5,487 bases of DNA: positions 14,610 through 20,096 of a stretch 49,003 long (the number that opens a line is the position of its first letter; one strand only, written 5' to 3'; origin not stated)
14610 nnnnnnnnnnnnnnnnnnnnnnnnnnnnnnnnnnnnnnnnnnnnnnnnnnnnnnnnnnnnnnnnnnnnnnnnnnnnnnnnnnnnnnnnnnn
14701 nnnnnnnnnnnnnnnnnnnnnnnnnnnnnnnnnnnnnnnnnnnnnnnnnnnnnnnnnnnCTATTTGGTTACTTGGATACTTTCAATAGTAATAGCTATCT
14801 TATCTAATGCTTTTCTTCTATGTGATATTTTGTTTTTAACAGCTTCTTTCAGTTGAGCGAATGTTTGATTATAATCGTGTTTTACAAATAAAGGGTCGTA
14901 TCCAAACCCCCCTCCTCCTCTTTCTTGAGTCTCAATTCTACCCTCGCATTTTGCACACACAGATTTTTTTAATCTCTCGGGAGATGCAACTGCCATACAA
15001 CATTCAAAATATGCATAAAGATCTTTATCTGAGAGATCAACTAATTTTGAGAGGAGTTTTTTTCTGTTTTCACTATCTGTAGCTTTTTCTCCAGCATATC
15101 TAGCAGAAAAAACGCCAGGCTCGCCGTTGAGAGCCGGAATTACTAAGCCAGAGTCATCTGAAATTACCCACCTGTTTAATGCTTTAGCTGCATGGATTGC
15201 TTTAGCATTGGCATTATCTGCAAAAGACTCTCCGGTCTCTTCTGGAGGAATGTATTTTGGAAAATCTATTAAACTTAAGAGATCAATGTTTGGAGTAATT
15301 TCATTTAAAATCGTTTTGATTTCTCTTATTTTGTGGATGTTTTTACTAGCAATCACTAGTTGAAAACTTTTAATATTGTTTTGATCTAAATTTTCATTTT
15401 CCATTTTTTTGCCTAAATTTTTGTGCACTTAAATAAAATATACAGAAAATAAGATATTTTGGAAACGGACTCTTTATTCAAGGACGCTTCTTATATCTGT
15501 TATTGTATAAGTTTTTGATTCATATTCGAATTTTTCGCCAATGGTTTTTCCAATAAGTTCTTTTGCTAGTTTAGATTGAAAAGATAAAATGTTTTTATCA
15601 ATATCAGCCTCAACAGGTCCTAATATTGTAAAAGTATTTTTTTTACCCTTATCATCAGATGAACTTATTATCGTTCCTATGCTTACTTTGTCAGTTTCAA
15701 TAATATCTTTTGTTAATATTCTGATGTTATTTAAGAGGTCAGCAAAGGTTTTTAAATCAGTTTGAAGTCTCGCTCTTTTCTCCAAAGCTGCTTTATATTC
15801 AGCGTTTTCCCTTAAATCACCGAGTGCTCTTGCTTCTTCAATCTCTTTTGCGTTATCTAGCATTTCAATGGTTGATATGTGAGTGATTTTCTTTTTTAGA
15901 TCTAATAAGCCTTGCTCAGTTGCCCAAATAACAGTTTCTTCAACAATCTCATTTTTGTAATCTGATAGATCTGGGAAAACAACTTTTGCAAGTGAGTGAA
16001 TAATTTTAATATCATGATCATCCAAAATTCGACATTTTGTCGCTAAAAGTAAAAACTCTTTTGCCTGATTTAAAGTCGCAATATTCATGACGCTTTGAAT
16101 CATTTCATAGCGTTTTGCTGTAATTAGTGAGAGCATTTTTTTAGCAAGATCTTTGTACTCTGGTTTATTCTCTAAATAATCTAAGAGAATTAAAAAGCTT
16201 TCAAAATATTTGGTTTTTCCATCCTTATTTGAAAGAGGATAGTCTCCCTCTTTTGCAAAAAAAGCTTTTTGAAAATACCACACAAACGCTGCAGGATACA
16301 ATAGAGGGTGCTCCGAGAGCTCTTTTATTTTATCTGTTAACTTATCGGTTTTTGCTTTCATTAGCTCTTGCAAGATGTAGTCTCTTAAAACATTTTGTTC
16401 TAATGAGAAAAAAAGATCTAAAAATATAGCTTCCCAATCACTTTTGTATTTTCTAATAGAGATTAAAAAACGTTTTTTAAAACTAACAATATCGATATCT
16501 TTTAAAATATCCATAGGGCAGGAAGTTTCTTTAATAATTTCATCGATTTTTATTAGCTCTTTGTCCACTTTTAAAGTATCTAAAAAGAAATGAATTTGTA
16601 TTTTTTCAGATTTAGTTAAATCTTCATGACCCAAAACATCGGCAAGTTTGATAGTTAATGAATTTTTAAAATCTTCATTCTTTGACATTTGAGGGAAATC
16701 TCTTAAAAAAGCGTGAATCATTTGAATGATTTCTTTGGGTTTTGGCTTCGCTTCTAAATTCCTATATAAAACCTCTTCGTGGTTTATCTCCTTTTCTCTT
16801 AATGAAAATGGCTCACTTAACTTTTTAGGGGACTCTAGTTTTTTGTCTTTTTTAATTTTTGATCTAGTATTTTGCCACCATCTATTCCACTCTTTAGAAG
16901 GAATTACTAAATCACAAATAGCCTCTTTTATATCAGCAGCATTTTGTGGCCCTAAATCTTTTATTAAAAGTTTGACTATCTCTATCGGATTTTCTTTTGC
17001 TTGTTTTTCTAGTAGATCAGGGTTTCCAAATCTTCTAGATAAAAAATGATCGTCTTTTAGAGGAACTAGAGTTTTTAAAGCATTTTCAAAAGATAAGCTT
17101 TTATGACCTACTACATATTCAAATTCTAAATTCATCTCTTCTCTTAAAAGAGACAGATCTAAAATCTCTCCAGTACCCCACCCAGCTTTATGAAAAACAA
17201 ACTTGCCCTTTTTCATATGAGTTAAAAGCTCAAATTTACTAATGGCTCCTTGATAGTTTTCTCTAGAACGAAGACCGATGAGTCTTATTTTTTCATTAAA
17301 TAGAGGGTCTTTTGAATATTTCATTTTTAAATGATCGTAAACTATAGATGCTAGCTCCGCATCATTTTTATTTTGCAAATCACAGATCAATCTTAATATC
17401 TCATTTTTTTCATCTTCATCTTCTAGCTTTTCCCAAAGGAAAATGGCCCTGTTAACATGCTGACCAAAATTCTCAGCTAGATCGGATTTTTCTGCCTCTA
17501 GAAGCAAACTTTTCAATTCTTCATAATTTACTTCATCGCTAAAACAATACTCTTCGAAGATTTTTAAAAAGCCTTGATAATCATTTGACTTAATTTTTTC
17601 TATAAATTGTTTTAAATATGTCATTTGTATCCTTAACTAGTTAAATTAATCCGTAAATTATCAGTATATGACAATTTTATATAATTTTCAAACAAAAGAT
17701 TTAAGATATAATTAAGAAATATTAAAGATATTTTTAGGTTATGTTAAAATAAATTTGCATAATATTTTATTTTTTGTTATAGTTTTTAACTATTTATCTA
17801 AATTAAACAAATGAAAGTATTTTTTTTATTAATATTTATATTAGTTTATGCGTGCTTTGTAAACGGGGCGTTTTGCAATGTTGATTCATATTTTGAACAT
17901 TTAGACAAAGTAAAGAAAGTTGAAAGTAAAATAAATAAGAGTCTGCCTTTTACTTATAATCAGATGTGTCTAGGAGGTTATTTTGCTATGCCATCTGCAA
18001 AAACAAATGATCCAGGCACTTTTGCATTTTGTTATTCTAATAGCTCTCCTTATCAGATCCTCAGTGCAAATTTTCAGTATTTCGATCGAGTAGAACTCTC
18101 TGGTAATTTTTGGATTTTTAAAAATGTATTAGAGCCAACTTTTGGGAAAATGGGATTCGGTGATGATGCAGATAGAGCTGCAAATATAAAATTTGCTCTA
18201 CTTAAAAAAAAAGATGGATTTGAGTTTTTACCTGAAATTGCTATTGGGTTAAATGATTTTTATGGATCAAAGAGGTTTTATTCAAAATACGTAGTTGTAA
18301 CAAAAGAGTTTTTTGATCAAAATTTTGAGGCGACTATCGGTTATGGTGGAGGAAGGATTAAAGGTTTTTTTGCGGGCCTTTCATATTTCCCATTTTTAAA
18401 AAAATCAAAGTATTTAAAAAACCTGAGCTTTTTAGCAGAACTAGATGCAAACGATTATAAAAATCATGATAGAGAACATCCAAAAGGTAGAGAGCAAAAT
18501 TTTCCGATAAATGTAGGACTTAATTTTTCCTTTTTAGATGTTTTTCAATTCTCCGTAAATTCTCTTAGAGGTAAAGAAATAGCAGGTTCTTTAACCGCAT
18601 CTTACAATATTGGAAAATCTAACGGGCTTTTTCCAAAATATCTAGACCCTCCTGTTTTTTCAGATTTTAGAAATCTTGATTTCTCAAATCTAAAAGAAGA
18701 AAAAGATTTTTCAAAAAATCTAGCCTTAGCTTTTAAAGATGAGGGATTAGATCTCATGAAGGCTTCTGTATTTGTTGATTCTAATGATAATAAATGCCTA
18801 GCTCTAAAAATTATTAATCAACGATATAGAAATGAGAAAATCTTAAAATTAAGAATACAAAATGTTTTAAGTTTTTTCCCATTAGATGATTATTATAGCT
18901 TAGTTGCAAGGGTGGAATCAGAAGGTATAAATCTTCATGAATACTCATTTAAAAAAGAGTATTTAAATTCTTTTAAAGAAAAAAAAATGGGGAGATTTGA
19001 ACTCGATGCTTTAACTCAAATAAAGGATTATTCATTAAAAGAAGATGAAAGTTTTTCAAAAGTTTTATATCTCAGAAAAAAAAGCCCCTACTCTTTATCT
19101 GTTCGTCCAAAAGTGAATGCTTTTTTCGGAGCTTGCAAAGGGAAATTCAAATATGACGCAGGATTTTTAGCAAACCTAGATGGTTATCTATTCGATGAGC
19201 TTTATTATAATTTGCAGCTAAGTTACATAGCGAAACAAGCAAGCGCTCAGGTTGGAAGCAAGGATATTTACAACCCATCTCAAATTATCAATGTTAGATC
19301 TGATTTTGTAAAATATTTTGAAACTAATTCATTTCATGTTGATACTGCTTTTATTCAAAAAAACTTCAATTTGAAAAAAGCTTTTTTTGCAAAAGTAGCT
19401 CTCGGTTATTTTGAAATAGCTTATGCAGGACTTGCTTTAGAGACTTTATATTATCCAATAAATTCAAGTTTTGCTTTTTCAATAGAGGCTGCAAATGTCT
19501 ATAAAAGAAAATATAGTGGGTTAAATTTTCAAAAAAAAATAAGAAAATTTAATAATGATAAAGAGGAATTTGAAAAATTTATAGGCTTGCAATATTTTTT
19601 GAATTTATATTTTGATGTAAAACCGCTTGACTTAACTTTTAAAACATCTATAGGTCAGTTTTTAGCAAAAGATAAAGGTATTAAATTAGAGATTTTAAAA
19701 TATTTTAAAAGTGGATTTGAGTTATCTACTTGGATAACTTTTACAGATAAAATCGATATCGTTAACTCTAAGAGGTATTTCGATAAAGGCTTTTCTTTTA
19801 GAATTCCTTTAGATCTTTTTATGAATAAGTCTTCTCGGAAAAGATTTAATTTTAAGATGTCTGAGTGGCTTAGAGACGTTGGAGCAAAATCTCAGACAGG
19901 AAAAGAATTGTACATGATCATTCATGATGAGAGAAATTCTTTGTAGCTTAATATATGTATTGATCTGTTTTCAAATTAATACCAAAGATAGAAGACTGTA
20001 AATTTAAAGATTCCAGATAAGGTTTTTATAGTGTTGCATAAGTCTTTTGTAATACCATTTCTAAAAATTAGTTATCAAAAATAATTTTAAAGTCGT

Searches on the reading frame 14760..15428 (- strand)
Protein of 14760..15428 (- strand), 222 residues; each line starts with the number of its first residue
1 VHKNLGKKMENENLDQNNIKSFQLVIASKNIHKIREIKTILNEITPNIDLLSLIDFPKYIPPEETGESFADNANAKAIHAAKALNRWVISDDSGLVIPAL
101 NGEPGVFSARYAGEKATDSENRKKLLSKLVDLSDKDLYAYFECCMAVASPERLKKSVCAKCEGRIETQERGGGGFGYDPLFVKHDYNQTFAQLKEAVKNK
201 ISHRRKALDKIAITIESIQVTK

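Call 67: search_protein_families(library=pfam, proteins=[window:14760-15428:-], max_evalue=0.0001)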
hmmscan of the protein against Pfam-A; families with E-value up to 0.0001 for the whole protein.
window:14760-15428:- (222 aa): 1 family
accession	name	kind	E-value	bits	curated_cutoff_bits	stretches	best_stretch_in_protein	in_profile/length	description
PF01725.21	Ham1p_like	-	2.1e-58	197.7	22.5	1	24-211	1-183/186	Ham1 family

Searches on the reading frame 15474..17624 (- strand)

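Call 11: search_protein_families(library=pfam, proteins=[window:15474-17624:-], max_evalue=0.01)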
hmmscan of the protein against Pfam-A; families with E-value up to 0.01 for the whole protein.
window:15474-17624:- (716 aa): 2 families
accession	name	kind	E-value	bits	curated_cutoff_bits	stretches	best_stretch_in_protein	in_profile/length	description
PF01272.25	GreA_GreB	-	1.1e-15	57.8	26.9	1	644-712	3-76/77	Transcription elongation factor, GreA/GreB, C-term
PF03449.20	GreA_GreB_N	-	1.6e-14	54.3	24.5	1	566-636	1-71/71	Transcription elongation factor, N-terminal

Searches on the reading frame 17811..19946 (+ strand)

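Call 11: search_protein_families(library=pfam, proteins=[window:17811-19946:+], max_evalue=0.01)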
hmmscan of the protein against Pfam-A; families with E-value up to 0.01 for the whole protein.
window:17811-19946:+ (711 aa): 1 family
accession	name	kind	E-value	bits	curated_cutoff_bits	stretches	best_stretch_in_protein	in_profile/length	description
PF06082.17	YjbH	-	7.2e-124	415.4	24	2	185-705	171-657/658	Exopolysaccharide biosynthesis protein YbjH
